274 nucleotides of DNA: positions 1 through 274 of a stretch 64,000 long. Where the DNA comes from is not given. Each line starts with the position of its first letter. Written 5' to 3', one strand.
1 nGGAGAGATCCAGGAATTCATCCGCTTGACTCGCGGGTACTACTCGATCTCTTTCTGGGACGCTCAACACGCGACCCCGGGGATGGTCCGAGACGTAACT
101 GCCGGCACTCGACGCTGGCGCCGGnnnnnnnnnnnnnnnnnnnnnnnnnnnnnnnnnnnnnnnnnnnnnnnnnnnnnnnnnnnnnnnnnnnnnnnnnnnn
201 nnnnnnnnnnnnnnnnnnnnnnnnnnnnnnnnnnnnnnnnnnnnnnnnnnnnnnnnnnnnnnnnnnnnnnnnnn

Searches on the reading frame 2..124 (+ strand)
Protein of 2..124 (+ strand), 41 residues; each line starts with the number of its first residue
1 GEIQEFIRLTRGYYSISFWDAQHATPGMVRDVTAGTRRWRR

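Call 48: find_homologous_proteins(query=window:2-124:+, max_evalue=10)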
Query seq(41 aa): no candidate shares three 5-residue words with the query. No homologue found.
